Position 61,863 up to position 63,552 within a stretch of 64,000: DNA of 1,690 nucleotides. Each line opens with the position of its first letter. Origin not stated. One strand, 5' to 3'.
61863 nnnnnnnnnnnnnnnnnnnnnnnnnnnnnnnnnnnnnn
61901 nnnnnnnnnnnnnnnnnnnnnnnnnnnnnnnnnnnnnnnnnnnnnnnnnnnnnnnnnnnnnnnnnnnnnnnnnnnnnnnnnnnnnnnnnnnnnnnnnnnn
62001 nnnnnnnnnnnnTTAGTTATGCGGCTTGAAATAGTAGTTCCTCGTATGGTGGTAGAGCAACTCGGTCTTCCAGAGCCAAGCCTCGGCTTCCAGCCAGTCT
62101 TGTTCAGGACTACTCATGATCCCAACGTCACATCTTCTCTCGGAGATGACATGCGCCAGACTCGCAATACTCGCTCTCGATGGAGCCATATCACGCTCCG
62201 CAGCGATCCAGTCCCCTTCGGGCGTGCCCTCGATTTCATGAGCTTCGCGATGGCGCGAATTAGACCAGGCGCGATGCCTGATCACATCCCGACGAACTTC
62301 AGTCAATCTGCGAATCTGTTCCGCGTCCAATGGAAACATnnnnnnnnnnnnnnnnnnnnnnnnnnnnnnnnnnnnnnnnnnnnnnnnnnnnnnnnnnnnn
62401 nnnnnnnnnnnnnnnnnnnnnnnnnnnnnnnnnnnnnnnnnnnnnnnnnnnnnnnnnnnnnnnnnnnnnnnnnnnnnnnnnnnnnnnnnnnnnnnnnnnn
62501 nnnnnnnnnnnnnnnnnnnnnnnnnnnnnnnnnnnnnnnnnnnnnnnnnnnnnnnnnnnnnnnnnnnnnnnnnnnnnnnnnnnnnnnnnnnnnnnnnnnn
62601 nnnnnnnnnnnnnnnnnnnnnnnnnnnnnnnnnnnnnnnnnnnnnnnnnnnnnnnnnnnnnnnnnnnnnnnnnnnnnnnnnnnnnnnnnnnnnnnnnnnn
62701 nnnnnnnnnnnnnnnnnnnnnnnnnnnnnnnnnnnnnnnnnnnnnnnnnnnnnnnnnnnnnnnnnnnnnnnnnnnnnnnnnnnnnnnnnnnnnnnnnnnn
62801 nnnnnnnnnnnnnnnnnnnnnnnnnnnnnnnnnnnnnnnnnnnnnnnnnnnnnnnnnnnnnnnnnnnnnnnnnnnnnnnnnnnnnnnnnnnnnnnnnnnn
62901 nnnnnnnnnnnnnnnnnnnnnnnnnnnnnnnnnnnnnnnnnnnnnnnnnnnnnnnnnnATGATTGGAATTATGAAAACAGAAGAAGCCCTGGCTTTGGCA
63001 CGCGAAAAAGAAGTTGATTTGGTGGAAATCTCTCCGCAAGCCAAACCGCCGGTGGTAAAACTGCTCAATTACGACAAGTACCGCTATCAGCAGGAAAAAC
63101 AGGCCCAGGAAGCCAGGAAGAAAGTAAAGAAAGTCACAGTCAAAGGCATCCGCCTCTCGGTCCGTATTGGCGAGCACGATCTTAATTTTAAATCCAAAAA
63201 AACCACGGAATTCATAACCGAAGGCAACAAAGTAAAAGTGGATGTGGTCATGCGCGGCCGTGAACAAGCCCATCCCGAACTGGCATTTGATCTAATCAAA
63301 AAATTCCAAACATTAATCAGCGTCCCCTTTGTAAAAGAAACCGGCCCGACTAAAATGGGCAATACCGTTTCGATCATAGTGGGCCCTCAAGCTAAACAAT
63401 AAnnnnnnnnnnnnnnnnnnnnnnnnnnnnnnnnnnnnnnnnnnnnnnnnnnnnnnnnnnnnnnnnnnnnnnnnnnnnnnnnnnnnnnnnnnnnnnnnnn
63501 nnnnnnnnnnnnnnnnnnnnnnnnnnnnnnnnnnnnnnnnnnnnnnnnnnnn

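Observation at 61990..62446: Third GC-rich islet inserted between smpB and ssrA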

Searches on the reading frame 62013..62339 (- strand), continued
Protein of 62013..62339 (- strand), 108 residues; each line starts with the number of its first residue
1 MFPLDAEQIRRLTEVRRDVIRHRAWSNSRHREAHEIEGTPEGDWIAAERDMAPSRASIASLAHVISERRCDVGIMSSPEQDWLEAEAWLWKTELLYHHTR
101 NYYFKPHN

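Call 59: fold_search(model_id=the predicted structure, library=pdb)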
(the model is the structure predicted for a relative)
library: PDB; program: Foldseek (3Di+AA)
matches with E <= 10: 69; with E <= 0.001: 0
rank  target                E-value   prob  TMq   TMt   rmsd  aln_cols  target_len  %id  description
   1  6raf_B                1.2e+00  0.08  0.20  0.05  16.1       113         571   15  Heterodimeric ABC exporter TmrAB in inward-facing narrow conformation under turnover conditions (released 2019-07-31)
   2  7dlx_F                1.3e+00  0.20  0.33  0.22  11.9       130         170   13  crystal structure of H2AM4>Z-H2B (released 2021-06-16)
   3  6a7u                  2.3e+00  0.15  0.34  0.23  14.1       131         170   13  Crystal structure of histone H2A.Bbd-H2B dimer (released 2019-02-27)
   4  2lyn_A                2.6e+00  0.14  0.35  0.30  10.8       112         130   11  HIGH RESOLUTION STRUCTURE OF RED ABALONE LYSIN DIMER (released 2000-01-21)
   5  5mr3_G                2.7e+00  0.12  0.30  0.26   7.2        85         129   12  Crystal structure of red abalone egg VERL repeat 2 with linker in complex with sperm lysin at 1.8 A resolution (released 2017-06-14)
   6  7pr1_A                2.7e+00  0.06  0.22  0.06  16.0       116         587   11  Structure of CtAtm1 in the occluded conformation with ATP bound (released 2022-08-10)
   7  5iib_A                2.9e+00  0.12  0.32  0.29   8.4       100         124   11  Crystal structure of red abalone egg VERL repeat 3 in complex with sperm lysin at 1.64 A resolution (crystal form II) (released 2017-06-14)
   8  7zgi_A                3.3e+00  0.30  0.43  0.15  10.6        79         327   10  chloroplast trigger factor (TIG1) (released 2022-10-12)
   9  6nkl_A                3.3e+00  0.12  0.30  0.24   8.7        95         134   10  2.2 A resolution structure of VapBC-1 from nontypeable Haemophilus influenzae (released 2019-04-10)
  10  7pro_A                3.3e+00  0.05  0.22  0.06  15.1       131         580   13  Structure of CtAtm1 in the inward-open with Glutathione-complexed [2Fe-2S] cluster bound (released 2022-08-10)
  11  1jud                  3.7e+00  0.23  0.30  0.15  11.4        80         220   10  L-2-HALOACID DEHALOGENASE (released 1996-12-07)
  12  3gi7_A                3.7e+00  0.10  0.34  0.35   6.9       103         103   13  Crystal structure of a duf1311 family protein (pp0307) from pseudomonas putida kt2440 at 1.85 A resolution (released 2009-03-31)
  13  5iia_G                3.7e+00  0.10  0.29  0.27   7.1        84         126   12  Crystal structure of red abalone egg VERL repeat 3 in complex with sperm lysin at 1.7 A resolution (crystal form I) (released 2017-06-14)
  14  6rfq_P                3.9e+00  0.09  0.30  0.28  11.6       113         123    9  Cryo-EM structure of a respiratory complex I assembly intermediate with NDUFAF2 (released 2018-10-10)
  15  3dbo_B                4.1e+00  0.14  0.29  0.25   8.4        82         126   12  Crystal structure of a member of the VapBC family of toxin-antitoxin systems, VapBC-5, from Mycobacterium tuberculosis (released 2008-07-15)
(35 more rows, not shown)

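Call 60: search_solved_structures(query=A2, max_evalue=1, show_alignments=2)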
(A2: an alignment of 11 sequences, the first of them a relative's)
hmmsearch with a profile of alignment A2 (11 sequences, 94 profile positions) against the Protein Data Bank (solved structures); distinct sequences matched with E-value up to 1: 0.

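Call 66: fold_search(model_id=the predicted structure, library=viral)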
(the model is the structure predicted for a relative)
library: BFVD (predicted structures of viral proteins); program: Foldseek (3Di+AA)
matches with E <= 10: 171; with E <= 0.001: 0
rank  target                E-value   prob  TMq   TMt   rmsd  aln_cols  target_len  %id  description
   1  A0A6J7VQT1            1.2e+00  0.18  0.33  0.26  13.3       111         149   18  Uncharacterized protein (Fragment) [uncultured Caudovirales phage]
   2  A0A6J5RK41            1.3e+00  0.35  0.31  0.34   8.5        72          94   15  Uncharacterized protein [uncultured Caudovirales phage]
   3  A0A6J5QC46            1.5e+00  0.21  0.33  0.23  15.5        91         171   15  Uncharacterized protein [uncultured Caudovirales phage]
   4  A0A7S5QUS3            1.8e+00  0.38  0.28  0.14   8.9        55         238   14  (no name in the UniProt tables at hand)
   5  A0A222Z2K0            1.9e+00  0.08  0.24  0.21  18.5       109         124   12  (no name in the UniProt tables at hand)
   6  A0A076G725            2.1e+00  0.30  0.38  0.26  11.0        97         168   11  Uncharacterized protein [Bacillus phage Bobb]
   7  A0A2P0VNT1            2.3e+00  0.12  0.29  0.13  13.1       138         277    9  Uncharacterized protein [Tetraselmis virus 1]
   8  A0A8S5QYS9            2.3e+00  0.11  0.23  0.24  12.1        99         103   12  Uncharacterized protein [Siphoviridae sp. ctg6Y13]
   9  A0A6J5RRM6            2.3e+00  0.06  0.26  0.21  16.3       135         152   14  Uncharacterized protein [uncultured Caudovirales phage]
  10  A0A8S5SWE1            2.4e+00  0.21  0.42  0.37   7.1       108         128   13  Holin [Podoviridae sp. ctUm43]
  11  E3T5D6                2.5e+00  0.15  0.29  0.25   7.7        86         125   10  Uncharacterized protein [Cafeteria roenbergensis virus (strain BV-PW1)]
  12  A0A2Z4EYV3            2.5e+00  0.12  0.31  0.26  10.1       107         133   15  (no name in the UniProt tables at hand)
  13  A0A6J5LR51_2          2.7e+00  0.30  0.43  0.04  14.3       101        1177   16  Uncharacterized protein [uncultured Caudovirales phage]
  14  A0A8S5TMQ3            2.9e+00  0.21  0.41  0.15  16.0       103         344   12  DNA pilot protein [Microviridae sp. ctX401]
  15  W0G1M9                2.9e+00  0.16  0.38  0.22  17.8       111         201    9  Non-structural protein 3 [Rotavirus A]
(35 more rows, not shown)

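Call 68: find_related_loci(query=A1, collection=viral_contigs, flank=3000)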
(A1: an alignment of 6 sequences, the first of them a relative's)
Query A1 (108 aa) in viral_contigs; peptide patterns used: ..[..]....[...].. (x = any residue, [..] = any of these).
5 stretches matched a pattern, but none encodes a relative of the query by tblastn (E <= 1e-3).

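Call 69: search_dna_similar(query=window:62013-62339:-, collection=plasmids, mode=protein, max_evalue=0.01, max_rows=10)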
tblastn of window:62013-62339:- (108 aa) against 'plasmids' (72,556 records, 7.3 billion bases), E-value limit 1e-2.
No match.

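Call 70: search_dna_similar(query=window:62013-62339:-, collection=phages, mode=protein, max_evalue=0.01, max_rows=10)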
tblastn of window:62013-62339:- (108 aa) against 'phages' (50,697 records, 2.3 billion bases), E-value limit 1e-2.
No match.

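Call 76: search_protein_families(library=padloc, proteins=[window:62013-62339:-], max_evalue=1)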
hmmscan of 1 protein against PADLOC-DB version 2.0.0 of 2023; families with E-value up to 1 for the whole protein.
window:62013-62339:- (108 aa): 1 family
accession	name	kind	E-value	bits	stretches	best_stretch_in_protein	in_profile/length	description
PDLC00104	GajB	-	0.0052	13.6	1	6-65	393-449/574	UrvD helicase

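Call 77: search_protein_families(library=phrogs, proteins=[window:62013-62339:-, P0126, P0130], max_evalue=1)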
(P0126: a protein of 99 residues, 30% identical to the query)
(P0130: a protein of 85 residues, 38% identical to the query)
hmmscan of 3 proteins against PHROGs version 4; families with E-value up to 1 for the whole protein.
window:62013-62339:- (108 aa): 2 families
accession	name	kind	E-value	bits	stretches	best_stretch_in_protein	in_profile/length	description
phrog_22057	-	unknown function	0.11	13.7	1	34-89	51-102/113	-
phrog_29611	-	unknown function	0.24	12.5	1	22-105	17-97/157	-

P0126 (99 aa): 1 family
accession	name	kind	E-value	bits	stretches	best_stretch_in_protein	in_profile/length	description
phrog_2751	-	unknown function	0.18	13.2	1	27-68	15-58/72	-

P0130 (85 aa): 1 family
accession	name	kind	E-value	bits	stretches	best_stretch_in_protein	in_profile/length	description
phrog_13142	-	unknown function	0.43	11.4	0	7-31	22-46/168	-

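Call 78: search_protein_families(library=pfam, alignment_id=A2, max_evalue=0.1)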
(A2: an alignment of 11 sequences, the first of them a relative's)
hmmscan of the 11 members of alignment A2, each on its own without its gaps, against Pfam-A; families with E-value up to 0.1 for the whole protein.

A. member 1, P0001 (108 aa): 1 family
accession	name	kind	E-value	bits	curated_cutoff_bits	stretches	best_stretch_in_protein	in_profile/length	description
PF11154.13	DUF2934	-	0.05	13.7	22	0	78-89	24-35/37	Protein of unknown function (DUF2934)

B. families by the number of members that match (of 11 scanned): 2 families
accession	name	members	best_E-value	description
PF11154.13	DUF2934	10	1.5e-10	Protein of unknown function (DUF2934)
PF12266.13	DUF3613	1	0.032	Protein of unknown function (DUF3613)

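Call 85: find_encoding_contigs(protein=P0162, flank=10000, max_places=2)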
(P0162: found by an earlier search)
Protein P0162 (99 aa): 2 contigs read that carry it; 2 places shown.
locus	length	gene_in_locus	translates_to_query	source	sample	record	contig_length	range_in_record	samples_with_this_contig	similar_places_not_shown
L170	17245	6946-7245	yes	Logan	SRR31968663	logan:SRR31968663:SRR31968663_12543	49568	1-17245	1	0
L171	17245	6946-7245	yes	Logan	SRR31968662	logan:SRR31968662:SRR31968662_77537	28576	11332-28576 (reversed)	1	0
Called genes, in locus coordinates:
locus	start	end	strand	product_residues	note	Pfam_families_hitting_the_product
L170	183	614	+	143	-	PF00293:NUDIX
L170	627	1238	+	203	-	PF13023:HD_3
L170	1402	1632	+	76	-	-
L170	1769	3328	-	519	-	-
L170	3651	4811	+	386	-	PF00389:2-Hacid_dh, PF02826:2-Hacid_dh_C, PF03446:NAD_binding_2 (weak)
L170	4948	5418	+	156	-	-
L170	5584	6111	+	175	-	-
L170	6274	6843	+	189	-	-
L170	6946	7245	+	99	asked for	PF11154:DUF2934 (faint)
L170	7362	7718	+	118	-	-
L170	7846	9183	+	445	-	PF03023:MurJ (weak), PF01554:MatE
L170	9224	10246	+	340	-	-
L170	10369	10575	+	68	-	PF01541:GIY-YIG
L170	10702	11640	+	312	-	-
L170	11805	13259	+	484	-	PF03193:RsgA_GTPase (faint), PF00005:ABC_tran, PF02463:SMC_N (faint), PF13476:AAA_23 (faint), PF13555:AAA_29 (faint), PF20720:nSTAND3 (faint), PF13304:AAA_21 (faint), PF00005:ABC_tran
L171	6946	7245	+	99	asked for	PF11154:DUF2934 (faint)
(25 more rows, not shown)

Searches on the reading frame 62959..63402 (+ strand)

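Call 5: search_protein_families(library=pfam, proteins=[window:62959-63402:+], max_evalue=1)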
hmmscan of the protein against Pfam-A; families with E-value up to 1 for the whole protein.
window:62959-63402:+ (147 aa): 3 families
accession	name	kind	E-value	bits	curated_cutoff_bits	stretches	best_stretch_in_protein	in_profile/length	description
PF00707.27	IF3_C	-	7.6e-22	77.5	34.8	1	59-143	1-85/86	Translation initiation factor IF-3, C-terminal domain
PF05198.21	IF3_N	-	7.4e-21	74.5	26.9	1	2-52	20-70/70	Translation initiation factor IF-3, N-terminal domain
PF12883.13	DUF3828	-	0.12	13.1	26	1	29-98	51-121/125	Protein of unknown function (DUF3828)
